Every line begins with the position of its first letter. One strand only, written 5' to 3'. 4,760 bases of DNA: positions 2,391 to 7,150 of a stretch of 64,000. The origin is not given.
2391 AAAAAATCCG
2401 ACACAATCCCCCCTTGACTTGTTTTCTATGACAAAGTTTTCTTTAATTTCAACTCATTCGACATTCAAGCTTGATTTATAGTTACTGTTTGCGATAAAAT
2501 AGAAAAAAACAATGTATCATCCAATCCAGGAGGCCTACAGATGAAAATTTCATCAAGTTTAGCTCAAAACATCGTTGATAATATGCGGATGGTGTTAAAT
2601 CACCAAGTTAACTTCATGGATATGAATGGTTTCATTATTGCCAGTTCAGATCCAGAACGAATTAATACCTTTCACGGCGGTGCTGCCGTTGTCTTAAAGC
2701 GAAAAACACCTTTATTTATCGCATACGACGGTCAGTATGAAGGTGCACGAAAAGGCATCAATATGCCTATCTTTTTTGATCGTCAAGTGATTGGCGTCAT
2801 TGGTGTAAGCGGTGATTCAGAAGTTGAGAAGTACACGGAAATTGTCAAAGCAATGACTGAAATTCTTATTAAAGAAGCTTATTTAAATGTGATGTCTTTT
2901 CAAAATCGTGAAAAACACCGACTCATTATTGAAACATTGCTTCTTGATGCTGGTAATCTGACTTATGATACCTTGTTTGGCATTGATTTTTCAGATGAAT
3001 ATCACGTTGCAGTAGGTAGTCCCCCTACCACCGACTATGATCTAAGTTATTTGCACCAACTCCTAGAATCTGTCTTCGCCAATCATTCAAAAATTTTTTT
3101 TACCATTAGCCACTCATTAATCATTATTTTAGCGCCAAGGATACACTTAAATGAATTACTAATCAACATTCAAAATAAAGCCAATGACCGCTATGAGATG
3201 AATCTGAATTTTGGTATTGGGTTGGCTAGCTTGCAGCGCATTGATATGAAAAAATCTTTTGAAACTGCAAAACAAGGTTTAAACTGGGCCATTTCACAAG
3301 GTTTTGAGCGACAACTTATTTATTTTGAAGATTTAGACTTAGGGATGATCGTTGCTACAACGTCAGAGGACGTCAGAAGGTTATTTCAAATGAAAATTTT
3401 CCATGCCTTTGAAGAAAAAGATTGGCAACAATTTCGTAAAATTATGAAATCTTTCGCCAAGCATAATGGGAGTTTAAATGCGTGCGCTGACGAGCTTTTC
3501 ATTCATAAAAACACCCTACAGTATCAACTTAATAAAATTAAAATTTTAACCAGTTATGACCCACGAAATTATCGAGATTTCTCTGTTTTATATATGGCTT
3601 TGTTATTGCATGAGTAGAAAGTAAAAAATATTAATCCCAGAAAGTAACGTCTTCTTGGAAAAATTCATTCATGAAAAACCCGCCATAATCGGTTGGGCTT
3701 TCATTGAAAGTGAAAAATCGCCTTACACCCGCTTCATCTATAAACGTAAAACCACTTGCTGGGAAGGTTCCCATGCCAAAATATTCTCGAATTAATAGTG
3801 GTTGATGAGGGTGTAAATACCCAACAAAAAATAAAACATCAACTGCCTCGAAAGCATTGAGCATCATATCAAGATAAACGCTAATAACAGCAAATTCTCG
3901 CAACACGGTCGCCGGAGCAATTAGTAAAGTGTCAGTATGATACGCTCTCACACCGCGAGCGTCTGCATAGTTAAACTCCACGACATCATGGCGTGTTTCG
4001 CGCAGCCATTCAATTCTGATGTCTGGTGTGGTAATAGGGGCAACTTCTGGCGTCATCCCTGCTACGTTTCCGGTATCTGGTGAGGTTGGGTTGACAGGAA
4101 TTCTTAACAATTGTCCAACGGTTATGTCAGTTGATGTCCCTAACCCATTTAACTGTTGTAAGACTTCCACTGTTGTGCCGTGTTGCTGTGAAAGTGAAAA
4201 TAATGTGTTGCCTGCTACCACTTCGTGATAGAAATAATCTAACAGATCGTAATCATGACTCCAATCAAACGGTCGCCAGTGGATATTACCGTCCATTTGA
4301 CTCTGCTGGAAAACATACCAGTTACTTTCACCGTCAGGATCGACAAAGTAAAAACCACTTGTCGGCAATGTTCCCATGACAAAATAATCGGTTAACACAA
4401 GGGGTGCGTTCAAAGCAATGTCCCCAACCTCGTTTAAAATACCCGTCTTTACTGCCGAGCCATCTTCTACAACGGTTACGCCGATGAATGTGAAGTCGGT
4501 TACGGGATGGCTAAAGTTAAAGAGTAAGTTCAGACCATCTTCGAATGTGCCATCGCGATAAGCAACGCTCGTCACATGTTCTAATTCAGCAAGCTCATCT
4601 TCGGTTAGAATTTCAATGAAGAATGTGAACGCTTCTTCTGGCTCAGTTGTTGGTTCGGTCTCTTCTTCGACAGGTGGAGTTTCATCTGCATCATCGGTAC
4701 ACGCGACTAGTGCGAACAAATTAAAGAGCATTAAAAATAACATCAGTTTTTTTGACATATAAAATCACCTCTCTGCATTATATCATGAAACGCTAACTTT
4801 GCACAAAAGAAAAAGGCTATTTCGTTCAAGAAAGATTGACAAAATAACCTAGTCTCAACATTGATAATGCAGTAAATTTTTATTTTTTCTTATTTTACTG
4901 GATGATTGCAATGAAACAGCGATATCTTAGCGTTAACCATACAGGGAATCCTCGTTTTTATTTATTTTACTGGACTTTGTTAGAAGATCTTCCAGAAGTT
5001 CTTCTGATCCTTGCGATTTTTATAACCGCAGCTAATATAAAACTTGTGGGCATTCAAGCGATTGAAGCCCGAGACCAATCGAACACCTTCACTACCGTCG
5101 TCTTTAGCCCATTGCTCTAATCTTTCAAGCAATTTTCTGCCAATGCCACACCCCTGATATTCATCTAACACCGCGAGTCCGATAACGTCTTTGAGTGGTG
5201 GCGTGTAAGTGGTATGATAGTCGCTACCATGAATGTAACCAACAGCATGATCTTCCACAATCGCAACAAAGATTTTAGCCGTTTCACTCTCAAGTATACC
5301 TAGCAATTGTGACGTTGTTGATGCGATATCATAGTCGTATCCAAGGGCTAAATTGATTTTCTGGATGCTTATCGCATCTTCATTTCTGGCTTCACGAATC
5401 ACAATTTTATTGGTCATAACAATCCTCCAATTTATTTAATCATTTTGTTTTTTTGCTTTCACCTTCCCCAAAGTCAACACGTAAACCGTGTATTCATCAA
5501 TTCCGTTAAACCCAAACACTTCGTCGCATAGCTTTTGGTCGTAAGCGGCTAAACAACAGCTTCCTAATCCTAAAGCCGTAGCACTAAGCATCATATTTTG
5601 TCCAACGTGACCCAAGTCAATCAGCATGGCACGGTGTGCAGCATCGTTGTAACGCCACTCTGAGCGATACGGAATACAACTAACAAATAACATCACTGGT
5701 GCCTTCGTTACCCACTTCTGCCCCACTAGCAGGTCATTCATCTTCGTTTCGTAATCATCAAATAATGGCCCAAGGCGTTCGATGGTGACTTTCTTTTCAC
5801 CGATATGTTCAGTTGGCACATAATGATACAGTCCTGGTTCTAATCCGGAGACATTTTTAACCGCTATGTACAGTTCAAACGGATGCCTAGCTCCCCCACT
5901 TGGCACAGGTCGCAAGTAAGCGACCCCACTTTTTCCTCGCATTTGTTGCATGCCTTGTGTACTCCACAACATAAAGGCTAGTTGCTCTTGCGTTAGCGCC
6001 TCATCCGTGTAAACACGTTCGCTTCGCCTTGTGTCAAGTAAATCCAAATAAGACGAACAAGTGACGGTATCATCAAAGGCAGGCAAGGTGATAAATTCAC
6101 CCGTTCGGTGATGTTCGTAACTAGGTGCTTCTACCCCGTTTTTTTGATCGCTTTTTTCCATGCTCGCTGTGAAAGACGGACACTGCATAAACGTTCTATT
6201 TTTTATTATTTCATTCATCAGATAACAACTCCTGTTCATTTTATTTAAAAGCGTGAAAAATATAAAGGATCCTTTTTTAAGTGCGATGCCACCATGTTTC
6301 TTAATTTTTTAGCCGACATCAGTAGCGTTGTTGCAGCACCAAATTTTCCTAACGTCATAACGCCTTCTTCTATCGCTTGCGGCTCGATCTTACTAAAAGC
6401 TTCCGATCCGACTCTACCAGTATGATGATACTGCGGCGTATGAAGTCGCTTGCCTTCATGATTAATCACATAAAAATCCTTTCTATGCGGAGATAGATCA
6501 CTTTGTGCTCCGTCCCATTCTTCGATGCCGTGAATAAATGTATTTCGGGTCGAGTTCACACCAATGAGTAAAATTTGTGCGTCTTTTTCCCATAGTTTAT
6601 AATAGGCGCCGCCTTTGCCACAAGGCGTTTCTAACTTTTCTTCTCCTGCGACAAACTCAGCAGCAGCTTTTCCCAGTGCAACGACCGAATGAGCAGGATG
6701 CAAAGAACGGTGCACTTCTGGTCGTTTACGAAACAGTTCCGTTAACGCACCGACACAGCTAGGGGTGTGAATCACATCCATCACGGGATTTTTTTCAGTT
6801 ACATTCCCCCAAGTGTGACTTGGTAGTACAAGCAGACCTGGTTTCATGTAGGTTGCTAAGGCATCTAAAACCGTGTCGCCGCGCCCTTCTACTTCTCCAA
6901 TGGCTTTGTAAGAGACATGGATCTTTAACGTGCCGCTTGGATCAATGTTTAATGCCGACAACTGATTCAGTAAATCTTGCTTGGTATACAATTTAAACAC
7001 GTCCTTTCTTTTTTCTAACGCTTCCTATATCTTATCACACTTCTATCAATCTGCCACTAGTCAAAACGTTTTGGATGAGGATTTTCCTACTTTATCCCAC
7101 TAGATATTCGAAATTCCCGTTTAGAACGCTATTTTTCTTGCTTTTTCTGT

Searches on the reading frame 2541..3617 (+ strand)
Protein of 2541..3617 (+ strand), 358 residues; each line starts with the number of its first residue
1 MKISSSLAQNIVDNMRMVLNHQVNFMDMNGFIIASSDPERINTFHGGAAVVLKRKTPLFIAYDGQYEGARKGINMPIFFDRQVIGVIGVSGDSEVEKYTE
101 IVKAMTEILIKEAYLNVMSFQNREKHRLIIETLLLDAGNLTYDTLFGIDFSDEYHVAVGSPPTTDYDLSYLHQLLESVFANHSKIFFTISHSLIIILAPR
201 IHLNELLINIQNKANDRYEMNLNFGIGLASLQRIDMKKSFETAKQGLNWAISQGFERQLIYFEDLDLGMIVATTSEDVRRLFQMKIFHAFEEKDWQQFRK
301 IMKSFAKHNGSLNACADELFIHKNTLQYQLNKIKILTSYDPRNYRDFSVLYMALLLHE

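Call 3: search_protein_families(library=pfam, proteins=[window:2541-3617:+], max_evalue=1)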
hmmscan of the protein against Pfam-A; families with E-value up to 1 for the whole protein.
window:2541-3617:+ (358 aa): 7 families
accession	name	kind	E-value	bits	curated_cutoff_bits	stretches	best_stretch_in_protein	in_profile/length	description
PF05651.19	Diacid_rec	-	2.4e-38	131.3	23.6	1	4-130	2-131/134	Putative sugar diacid recognition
PF13556.12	HTH_30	-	9.8e-15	54.5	27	1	302-355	5-58/59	PucR C-terminal helix-turn-helix domain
PF17853.6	GGDEF_2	-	8.5e-06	26.4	24.5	1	145-247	14-114/116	GGDEF-like domain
PF03928.20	HbpS-like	-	0.024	15.1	25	1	75-103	97-124/128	Haem degrading protein HbpS-like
PF13185.12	GAF_2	-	0.069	13.8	28.6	1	62-101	81-119/136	GAF domain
PF01590.32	GAF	-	0.11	13.5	22.4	1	27-94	28-112/133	GAF domain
PF05165.17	GCH_III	-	0.12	12.1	21.3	1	159-232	146-218/246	GTP cyclohydrolase III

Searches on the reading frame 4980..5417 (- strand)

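Call 3: search_protein_families(library=pfam, proteins=[window:4980-5417:-], max_evalue=1)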
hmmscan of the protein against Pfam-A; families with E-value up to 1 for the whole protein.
window:4980-5417:- (145 aa): 6 families
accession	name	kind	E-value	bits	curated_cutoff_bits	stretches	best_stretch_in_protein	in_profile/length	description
PF13508.13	Acetyltransf_7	-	5.7e-15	55.9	27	1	47-133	3-83/84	Acetyltransferase (GNAT) domain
PF00583.31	Acetyltransf_1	-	1.4e-14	54.8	20.7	1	42-132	28-116/116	Acetyltransferase (GNAT) family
PF13673.13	Acetyltransf_10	-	6.7e-09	36.2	23.6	1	41-139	25-114/128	Acetyltransferase (GNAT) domain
PF13420.13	Acetyltransf_4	-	0.0022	18.4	24.3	1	7-145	1-147/155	Acetyltransferase (GNAT) domain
PF07878.17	RHH_5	-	0.13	12.5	26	1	95-108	11-24/43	CopG-like RHH_1 or ribbon-helix-helix domain, RHH_5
PF13302.13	Acetyltransf_3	-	0.19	12.9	25.4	1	29-135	32-126/138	Acetyltransferase (GNAT) domain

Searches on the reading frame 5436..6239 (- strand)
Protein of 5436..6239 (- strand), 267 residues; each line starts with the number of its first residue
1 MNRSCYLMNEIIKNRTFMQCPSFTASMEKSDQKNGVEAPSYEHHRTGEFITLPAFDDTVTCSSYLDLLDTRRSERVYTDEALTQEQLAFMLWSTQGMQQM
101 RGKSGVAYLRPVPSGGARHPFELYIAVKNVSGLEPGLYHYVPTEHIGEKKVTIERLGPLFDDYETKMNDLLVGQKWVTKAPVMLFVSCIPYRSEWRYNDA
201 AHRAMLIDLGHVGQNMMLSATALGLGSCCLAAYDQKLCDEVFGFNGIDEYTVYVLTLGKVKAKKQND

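Call 3: search_protein_families(library=pfam, proteins=[window:5436-6239:-], max_evalue=1)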
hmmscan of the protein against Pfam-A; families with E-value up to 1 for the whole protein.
window:5436-6239:- (267 aa): 2 families
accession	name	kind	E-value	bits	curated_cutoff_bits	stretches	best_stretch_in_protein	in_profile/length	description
PF00881.29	Nitroreductase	-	3.4e-23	83.1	23.5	1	70-259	3-167/167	Nitroreductase family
PF14512.11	TM1586_NiRdase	-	2.8e-06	27.6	27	1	204-263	79-136/215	Putative TM nitroreductase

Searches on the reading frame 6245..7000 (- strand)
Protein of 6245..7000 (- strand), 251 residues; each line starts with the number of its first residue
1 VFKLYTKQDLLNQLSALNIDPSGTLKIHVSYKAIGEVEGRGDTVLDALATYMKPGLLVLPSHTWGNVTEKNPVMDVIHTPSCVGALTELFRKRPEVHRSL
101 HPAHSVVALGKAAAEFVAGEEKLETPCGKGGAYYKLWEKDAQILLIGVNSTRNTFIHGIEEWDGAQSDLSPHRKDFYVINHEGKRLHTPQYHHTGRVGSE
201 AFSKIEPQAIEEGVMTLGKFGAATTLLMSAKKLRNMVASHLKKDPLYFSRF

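Call 3: search_protein_families(library=pfam, proteins=[window:6245-7000:-], max_evalue=1)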
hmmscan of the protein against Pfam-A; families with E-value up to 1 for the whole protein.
window:6245-7000:- (251 aa): 2 families
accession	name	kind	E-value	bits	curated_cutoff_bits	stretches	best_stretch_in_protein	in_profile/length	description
PF02522.19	Antibiotic_NAT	-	1.3e-52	179.1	25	1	27-239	2-229/232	Aminoglycoside 3-N-acetyltransferase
PF14895.11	PPPI_inhib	-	0.075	12.7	25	1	172-239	188-253/346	Protein phosphatase 1 inhibitor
